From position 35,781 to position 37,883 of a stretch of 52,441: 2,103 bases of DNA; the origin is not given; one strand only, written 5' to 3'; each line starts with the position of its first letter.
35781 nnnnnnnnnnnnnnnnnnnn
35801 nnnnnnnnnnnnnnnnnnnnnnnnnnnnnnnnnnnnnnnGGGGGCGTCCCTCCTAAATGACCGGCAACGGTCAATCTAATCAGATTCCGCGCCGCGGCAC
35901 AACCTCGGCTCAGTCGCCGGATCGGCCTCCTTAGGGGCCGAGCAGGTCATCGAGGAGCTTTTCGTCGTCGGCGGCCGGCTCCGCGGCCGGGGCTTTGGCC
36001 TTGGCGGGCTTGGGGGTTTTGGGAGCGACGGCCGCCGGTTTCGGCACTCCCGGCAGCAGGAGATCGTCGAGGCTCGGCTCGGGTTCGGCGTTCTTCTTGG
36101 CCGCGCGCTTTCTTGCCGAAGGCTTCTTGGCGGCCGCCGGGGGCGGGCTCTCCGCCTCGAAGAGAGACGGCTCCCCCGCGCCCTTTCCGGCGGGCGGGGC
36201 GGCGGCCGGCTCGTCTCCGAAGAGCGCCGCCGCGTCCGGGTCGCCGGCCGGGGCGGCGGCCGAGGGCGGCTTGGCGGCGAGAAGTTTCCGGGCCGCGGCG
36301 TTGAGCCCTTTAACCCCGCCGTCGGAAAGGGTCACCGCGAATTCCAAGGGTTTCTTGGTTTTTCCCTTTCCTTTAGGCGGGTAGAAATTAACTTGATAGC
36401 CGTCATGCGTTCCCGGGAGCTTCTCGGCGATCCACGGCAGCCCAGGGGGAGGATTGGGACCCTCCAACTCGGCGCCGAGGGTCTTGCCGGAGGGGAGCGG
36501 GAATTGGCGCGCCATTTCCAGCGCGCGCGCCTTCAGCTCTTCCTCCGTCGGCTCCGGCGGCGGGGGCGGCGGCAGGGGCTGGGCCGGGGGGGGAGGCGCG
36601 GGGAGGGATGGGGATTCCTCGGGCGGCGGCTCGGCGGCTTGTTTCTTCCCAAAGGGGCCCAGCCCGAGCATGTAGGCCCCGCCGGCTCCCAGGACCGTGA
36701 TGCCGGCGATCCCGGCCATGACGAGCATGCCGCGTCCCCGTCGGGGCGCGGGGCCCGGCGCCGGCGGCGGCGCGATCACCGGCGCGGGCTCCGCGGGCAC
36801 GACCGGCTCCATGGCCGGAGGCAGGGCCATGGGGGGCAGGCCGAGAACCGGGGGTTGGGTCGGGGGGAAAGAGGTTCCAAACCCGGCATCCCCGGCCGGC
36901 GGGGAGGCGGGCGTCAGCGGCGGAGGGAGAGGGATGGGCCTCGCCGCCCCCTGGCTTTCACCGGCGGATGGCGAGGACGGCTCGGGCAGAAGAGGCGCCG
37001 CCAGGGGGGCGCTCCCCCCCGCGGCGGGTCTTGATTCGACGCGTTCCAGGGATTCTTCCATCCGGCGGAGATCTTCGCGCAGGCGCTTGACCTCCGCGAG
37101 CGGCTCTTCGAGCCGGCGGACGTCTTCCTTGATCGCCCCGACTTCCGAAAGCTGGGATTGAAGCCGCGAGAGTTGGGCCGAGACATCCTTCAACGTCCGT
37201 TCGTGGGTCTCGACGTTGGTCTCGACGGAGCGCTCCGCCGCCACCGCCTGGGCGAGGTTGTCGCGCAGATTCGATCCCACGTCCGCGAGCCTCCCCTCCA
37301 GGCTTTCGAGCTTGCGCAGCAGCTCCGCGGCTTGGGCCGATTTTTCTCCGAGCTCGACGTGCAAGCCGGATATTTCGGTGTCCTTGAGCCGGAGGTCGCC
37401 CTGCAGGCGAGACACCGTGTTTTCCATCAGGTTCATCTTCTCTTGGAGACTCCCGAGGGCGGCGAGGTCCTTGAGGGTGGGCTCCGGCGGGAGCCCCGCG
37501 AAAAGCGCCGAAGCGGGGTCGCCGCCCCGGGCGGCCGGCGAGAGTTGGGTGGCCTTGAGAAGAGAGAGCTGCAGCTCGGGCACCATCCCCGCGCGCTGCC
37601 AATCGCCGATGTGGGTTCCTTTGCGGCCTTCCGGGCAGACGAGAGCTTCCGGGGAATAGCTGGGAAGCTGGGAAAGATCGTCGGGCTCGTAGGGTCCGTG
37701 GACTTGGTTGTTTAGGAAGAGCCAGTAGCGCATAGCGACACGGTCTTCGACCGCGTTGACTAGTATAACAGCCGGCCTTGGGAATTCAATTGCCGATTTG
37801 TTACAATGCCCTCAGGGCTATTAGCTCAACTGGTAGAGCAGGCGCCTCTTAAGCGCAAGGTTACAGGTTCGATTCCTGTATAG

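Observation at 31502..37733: Uncharacterised translationally coupled envelope cluster: GYF/coiled-coil membrane protein, two small unknowns, TPR-SpoIID and GT4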

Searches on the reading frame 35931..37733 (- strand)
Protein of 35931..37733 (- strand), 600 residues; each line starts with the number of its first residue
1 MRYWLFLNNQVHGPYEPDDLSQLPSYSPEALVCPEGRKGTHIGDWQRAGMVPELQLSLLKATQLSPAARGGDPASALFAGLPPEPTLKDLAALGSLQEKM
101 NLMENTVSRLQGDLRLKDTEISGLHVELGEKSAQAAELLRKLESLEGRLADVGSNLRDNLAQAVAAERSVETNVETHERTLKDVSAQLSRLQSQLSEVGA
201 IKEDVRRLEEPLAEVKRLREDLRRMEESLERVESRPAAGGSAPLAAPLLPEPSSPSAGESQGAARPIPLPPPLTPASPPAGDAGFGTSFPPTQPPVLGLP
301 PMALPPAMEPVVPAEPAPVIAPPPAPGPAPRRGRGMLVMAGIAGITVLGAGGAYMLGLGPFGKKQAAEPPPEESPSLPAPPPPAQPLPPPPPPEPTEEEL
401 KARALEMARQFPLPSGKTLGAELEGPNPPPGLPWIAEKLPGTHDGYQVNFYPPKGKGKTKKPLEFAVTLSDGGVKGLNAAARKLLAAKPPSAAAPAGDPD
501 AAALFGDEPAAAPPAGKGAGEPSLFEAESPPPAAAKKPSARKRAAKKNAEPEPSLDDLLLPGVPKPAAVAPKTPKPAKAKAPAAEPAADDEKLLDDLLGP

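Call 3: search_protein_families(library=pfam, proteins=[window:35931-37733:-], max_evalue=0.1)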
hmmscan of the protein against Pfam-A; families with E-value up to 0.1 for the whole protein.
window:35931-37733:- (600 aa): 10 families
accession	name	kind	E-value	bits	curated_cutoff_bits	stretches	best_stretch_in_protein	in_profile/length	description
PF14237.11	GYF_2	-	0.00016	21.8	25.8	1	3-54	1-50/50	GYF domain 2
PF04859.17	DUF641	-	0.00049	20.9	27.6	1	91-139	77-125/127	Plant protein of unknown function (DUF641)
PF04108.17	ATG17_like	-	0.0013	18.7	43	1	95-209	120-242/355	Autophagy protein ATG17-like domain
PF24611.2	Spectrin_Anc-1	-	0.0037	18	33.2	1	155-232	29-106/115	Nuclear anchorage protein 1, spectrin-like repeat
PF05911.16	FPP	-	0.004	15.9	40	1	108-233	695-814/871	Filament-like plant protein, long coiled-coil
PF06818.20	Fez1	-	0.031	15.2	34.4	0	94-199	41-149/199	Fez1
PF05531.17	NPV_P10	-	0.043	14.8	29.8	0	197-232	19-54/75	Nucleopolyhedrovirus P10 protein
PF13870.11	CCDC113_CCDC96_CC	-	0.046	13.9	31.6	0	88-187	74-174/177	CCDC113/CCDC96, coiled-coil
PF00311.23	PEPcase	-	0.049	12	22.4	1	139-238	284-389/919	Phosphoenolpyruvate carboxylase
PF13949.11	ALIX_LYPXL_bnd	-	0.07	12.8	30.8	1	149-230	77-164/295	ALIX V-shaped domain binding to HIV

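Call 4: search_protein_families(library=ncbifam, proteins=[window:35931-37733:-], max_evalue=0.1)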
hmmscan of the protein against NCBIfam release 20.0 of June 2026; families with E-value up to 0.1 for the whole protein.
window:35931-37733:- (600 aa): 17 families
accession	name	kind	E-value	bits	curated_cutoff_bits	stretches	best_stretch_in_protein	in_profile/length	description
NF047516.1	LA_3659_fam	equivalog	2.8e-05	23.8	36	1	117-233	45-147/221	LA_3659 family protein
NF047514.1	SpiroCoCo_N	equivalog_domain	2.8e-05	23.8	75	1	117-233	45-147/221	SpiroCoCo family coiled-coil protein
TIGR02168.1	SMC_prok_B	equivalog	6e-05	21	567.35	1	95-232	243-412/1181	chromosome segregation protein SMC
NF045487.1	ASRP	equivalog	6.5e-05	21.7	300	1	105-230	352-473/593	archaea-specific SMC-related protein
NF003034.1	PRK03918.1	equivalog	0.00011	20.4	700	1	98-230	238-738/878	DNA double-strand break repair ATPase Rad50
TIGR02169.1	SMC_prok_A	equivalog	0.00013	19.9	729.4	1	96-233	832-972/1165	chromosome segregation protein SMC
NF041034.1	Rad50_Sulf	equivalog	0.00021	19.3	1000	1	126-234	545-656/872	DNA double-strand break repair ATPase Rad50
NF033930.1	pneumo_PspA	exception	0.00094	18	850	1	100-333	215-443/659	pneumococcal surface protein A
NF047515.1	SpiroCoCo_C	equivalog_domain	0.002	17.4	125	0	171-233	96-158/313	SpiroCoCo family coiled-coil protein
NF053563.1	Rkd4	equivalog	0.0086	14.2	860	1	129-232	542-640/747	arcadin-4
NF052320.1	Cbp1_fam_LP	subfamily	0.014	14.9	90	1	97-147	115-165/286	Cbp1 family collagen-binding glycoprotein adhesin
TIGR04523.1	Mplasa_alph_rch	subfamily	0.015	13.2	270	1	101-223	106-231/745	helix-rich protein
TIGR00996.1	Mtu_fam_mce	paralog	0.028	13.6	140.5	1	128-197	204-273/291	MCE family protein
TIGR04211.1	SH3_and_anchor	equivalog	0.029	14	65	1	135-233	64-162/198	TIGR04211 family SH3 domain-containing protein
NF011969.0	PRK15441.1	equivalog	0.031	14.7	127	1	31-66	39-74/93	peptidylprolyl isomerase PpiC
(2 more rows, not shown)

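Call 47: find_homologous_proteins(query=window:35931-37733:-, max_evalue=0.00001)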
Query window:35931-37733:- (600 aa): 133 proteins with E <= 0.00001 among 8000 candidates; the best 120 are listed.
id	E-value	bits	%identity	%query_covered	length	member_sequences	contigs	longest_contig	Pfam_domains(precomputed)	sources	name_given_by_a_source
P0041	0.0e+0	1269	100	100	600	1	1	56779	-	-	-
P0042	4.7e-116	407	54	42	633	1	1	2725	-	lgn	-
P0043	1.3e-111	392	51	41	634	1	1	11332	-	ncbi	-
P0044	1.8e-104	369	54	38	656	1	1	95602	PF24611.3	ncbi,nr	ncbi:MAG: hypothetical protein HY924_02615 [Elusimicrobia bacterium]|nr:hypothetical protein [Elusim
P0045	1.7e-100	356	37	98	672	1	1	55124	PF24611.3,PF10473.15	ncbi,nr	ncbi:MAG: hypothetical protein HY927_02600 [Elusimicrobia bacterium]|nr:hypothetical protein [Elusim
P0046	7.8e-99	350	44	81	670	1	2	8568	-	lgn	-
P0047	3.0e-91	325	41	94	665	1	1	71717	-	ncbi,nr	ncbi:MAG: hypothetical protein HY748_11770 [Elusimicrobia bacterium]|nr:hypothetical protein [Elusim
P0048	1.8e-90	323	40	98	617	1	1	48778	PF10473.15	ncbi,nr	ncbi:MAG: hypothetical protein HZB91_01935 [Elusimicrobia bacterium]|nr:hypothetical protein [Elusim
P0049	7.5e-82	294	42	81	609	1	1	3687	-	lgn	-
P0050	1.7e-81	293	52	35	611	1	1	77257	PF14237.12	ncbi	-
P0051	1.0e-79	287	50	40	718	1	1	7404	-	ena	-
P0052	3.0e-76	276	48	39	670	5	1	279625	PF24161.2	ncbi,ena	-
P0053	2.6e-74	269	41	60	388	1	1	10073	-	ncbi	ncbi:MAG: hypothetical protein WC943_12715, partial [Elusimicrobiota bacterium]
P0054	2.1e-73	266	51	39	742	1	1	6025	-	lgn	-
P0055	5.2e-73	265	40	81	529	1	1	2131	-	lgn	-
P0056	6.0e-73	265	57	35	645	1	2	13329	PF14237.12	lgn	-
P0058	2.1e-72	263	54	32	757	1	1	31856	PF14237.12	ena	-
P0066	1.7e-69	253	36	100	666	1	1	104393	PF14237.12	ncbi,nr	ncbi:MAG: hypothetical protein HY077_18535 [Elusimicrobia bacterium]|nr:hypothetical protein [Elusim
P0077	6.7e-62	228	33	41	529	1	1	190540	-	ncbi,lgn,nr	ncbi:MAG: hypothetical protein HY921_00580 [Elusimicrobia bacterium]|nr:hypothetical protein [Elusim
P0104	3.8e-52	196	32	45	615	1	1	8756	PF14237.12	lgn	-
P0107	1.9e-51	194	51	33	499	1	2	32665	PF14237.12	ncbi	-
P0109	3.7e-51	193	48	33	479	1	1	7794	PF14237.12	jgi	jgi:hypothetical protein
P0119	3.3e-49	186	40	14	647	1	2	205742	-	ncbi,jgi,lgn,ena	jgi:hypothetical protein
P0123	9.0e-49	185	45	33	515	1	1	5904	PF14237.12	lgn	-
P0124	9.4e-49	185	39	55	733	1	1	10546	-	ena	-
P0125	1.1e-48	185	45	33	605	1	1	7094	PF27241.1,PF14237.12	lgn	-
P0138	1.3e-44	171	47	32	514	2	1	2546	PF14237.12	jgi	-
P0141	2.4e-42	164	33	81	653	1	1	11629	-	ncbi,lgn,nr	ncbi:MAG: hypothetical protein HY922_10700 [Elusimicrobia bacterium]|nr:hypothetical protein [Elusim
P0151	1.5e-41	161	43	32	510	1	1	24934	PF28019.1,PF14237.12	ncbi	-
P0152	2.2e-41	161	35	63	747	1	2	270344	-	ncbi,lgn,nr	ncbi:MAG: hypothetical protein HY078_02860 [Elusimicrobia bacterium]|nr:hypothetical protein [Elusim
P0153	2.8e-41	160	50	30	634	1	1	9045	PF14237.12,PF13949.12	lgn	-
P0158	4.0e-40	156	40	36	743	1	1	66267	PF25994.1,PF27974.1,PF14237.12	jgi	jgi:hypothetical protein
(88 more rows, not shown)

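Call 48: find_encoding_contigs(protein=P0044, flank=7000, max_places=1)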
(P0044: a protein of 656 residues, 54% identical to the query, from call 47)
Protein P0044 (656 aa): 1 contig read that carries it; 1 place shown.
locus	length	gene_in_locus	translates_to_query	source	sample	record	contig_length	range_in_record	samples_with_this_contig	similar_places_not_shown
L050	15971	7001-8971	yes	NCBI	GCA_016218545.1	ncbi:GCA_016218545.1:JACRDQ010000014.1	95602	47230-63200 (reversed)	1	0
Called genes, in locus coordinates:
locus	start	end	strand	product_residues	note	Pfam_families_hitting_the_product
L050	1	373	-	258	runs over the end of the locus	PF12679:ABC2_membrane_2 (weak), PF12698:ABC2_membrane_3 (weak)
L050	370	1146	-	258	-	PF00005:ABC_tran, PF13304:AAA_21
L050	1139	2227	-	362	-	PF00266:Aminotran_5, PF01053:Cys_Met_Meta_PP (weak)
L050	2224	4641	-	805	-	PF02190:LON_substr_bdg, PF00004:AAA, PF07728:AAA_5, PF22667:Lon_lid, PF05362:Lon_C, PF13541:ChlI (faint)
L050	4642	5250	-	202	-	PF00574:CLP_protease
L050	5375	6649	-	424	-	PF05697:Trigger_N, PF05698:Trigger_C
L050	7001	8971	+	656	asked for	PF24611:Spectrin_Anc-1 (faint)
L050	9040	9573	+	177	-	-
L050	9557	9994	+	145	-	-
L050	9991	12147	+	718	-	PF07719:TPR_2 (faint), PF08486:SpoIID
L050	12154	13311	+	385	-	PF13439:Glyco_transf_4, PF13477:Glyco_trans_4_2, PF13579:Glyco_trans_4_4, PF00534:Glycos_transf_1, PF13692:Glyco_trans_1_4, PF13524:Glyco_trans_1_2, PF20706:GT4-conflict (weak)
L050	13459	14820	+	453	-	PF00180:Iso_dh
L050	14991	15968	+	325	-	PF00535:Glycos_transf_2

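Call 49: find_encoding_contigs(protein=P0152, flank=7000, max_places=1)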
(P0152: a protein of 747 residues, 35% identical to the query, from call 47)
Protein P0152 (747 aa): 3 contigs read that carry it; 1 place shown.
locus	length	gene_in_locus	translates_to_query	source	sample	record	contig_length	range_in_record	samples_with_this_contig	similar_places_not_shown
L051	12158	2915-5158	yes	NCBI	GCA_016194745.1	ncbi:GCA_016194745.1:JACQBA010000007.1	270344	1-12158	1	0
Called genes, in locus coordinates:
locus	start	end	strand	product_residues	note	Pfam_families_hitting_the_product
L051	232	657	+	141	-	-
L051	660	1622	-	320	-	PF00589:Phage_integrase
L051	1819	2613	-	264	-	-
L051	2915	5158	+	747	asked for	-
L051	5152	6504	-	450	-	PF05195:AMP_N, PF00557:Peptidase_M24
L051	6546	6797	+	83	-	PF00512:HisKA (weak)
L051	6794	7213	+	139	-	PF00293:NUDIX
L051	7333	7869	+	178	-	-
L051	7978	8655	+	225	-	PF03070:TENA_THI-4, PF14518:Haem_oxygenas_2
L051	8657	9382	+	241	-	PF00970:FAD_binding_6, PF00175:NAD_binding_1, PF08030:NAD_binding_6 (faint)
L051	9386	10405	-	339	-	-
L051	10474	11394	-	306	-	PF01497:Peripla_BP_2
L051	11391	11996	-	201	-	PF09335:VTT_dom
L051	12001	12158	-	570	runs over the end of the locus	PF00342:PGI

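Call 50: find_encoding_contigs(protein=P0158, flank=7000, max_places=1)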
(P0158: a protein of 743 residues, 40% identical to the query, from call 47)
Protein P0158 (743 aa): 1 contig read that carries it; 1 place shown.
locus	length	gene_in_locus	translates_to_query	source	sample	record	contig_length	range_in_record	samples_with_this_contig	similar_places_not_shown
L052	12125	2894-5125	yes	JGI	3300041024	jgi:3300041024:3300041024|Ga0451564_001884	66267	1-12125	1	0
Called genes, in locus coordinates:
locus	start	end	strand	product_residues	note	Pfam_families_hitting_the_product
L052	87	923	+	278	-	PF00132:Hexapep (weak)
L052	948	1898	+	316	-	PF00291:PALP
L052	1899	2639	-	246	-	PF13441:Gly-zipper_YMGG (faint)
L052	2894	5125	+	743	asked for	PF14237:GYF_2 (weak), PF25994:HH_AprE (faint), PF27974:Ninein_long_CC (faint)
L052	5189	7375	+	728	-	PF00515:TPR_1 (faint), PF13181:TPR_8 (faint), PF13424:TPR_12 (faint), PF07719:TPR_2 (weak), PF13432:TPR_16 (weak), PF08486:SpoIID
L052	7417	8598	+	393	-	PF13439:Glyco_transf_4, PF13477:Glyco_trans_4_2, PF13579:Glyco_trans_4_4, PF20706:GT4-conflict (weak), PF00534:Glycos_transf_1, PF13692:Glyco_trans_1_4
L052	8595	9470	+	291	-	PF01734:Patatin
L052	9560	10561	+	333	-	PF00535:Glycos_transf_2, PF10111:Glyco_tranf_2_2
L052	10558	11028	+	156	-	PF02620:YceD (weak)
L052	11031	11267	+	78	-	PF01783:Ribosomal_L32p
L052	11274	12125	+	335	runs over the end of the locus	PF02504:FA_synthesis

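Call 54: find_encoding_contigs(protein=P0141, flank=7000, max_places=1)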
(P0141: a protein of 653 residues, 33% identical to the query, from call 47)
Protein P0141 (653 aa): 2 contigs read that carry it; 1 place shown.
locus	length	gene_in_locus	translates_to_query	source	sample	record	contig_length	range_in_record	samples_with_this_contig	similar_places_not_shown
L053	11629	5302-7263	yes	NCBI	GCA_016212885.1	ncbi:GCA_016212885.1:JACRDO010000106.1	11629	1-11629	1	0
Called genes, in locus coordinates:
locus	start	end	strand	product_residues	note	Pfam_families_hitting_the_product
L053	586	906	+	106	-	PF02195:ParB_N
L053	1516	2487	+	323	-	PF13384:HTH_23 (weak)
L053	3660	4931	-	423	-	PF05697:Trigger_N, PF05698:Trigger_C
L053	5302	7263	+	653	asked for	-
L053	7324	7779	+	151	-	-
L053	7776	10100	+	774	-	PF00515:TPR_1 (faint), PF07719:TPR_2 (faint), PF13176:TPR_7 (faint), PF13181:TPR_8 (faint), PF13371:TPR_9 (faint), PF13414:TPR_11 (faint), PF13424:TPR_12 (faint), PF08486:SpoIID, +2 more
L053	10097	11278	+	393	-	PF13439:Glyco_transf_4, PF13477:Glyco_trans_4_2, PF13579:Glyco_trans_4_4, PF00534:Glycos_transf_1, PF13692:Glyco_trans_1_4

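Call 55: find_encoding_contigs(protein=P0077, flank=7000, max_places=1)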
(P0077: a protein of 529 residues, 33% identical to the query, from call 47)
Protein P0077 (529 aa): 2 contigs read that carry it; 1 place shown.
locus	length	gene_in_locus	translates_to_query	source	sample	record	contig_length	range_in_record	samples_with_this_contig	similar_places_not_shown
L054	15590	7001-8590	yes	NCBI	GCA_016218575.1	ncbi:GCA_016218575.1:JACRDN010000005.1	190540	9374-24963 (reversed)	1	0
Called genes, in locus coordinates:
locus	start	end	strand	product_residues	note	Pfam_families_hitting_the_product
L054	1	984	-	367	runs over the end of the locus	PF00266:Aminotran_5, PF01053:Cys_Met_Meta_PP (weak)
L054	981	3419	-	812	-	PF02190:LON_substr_bdg, PF07728:AAA_5 (weak), PF00004:AAA, PF22667:Lon_lid, PF05362:Lon_C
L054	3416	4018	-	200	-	PF00574:CLP_protease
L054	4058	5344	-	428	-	PF05697:Trigger_N, PF05698:Trigger_C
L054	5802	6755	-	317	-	PF08240:ADH_N, PF00107:ADH_zinc_N, PF13602:ADH_zinc_N_2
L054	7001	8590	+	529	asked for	-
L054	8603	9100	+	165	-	-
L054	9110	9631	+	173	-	-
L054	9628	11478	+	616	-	PF13181:TPR_8 (faint), PF13424:TPR_12 (faint), PF00515:TPR_1 (faint), PF07719:TPR_2 (faint), PF13432:TPR_16 (weak), PF13432:TPR_16 (weak), PF13428:TPR_14 (weak), PF08486:SpoIID, +1 more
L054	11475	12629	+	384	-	PF13439:Glyco_transf_4, PF13579:Glyco_trans_4_4, PF13477:Glyco_trans_4_2 (weak), PF00534:Glycos_transf_1, PF13692:Glyco_trans_1_4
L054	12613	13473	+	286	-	PF01734:Patatin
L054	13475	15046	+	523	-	-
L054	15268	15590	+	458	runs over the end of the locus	PF00180:Iso_dh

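Call 60: search_protein_families(library=pfam, proteins=[L054:13475-15046:+], max_evalue=0.0001)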
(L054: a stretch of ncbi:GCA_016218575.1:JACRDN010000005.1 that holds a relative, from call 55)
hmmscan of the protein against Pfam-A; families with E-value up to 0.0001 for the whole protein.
L054:13475-15046:+ (523 aa): 0 families

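Call 61: predict_structure(alignment_id=A4)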
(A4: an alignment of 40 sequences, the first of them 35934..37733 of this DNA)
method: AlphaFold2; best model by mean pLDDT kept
length: 600 residues; sequences in the alignment: 40
mean_pLDDT: 66.7   pTM: 0.31
mean pLDDT of the five models: 66.7, 66.3, 66.1, 65.7, 65.5
residues with pLDDT >= 90: 164; 70-90: 105; 50-70: 109; < 50: 222
segments of 3 or more residues with pLDDT < 50: 37-39, 70-81, 235-250, 252-267, 272-277, 279-289, 291-299, 301-308, 310-336, 349-352, 357-367, 372-376, 488-508, 510-513, 515-520, 522-530, 532-537, 539-545, 547-549, 551-554, 561-576, 578-582
pLDDT, mean of each block of 10 residues (from residue 1): 75 83 78 56 54 68 60 46 52 75 93 93 91 89 90 91 91 91 93 92 92 92 87 47 45 44 44 44 41 44 44 42 42 46 50 46 45 49 73 87 97 95 86 90 95 74 96 95 77 40 45 49 45 47 49 52 46 46 51 70
secondary structure, 60 per line:
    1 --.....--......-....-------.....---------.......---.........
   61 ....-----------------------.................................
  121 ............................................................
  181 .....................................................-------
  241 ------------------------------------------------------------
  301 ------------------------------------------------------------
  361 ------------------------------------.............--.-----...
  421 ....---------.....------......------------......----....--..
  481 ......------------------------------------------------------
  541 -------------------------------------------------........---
elements in order (helices of 4 or more, strands of 3 or more residues): E3-7 E10-15 H17-20 H42-48 H52-64 H88-233 H397-409 H419-424 E434-438 E445-450 E463-468 E473-476 H479-486 H590-597
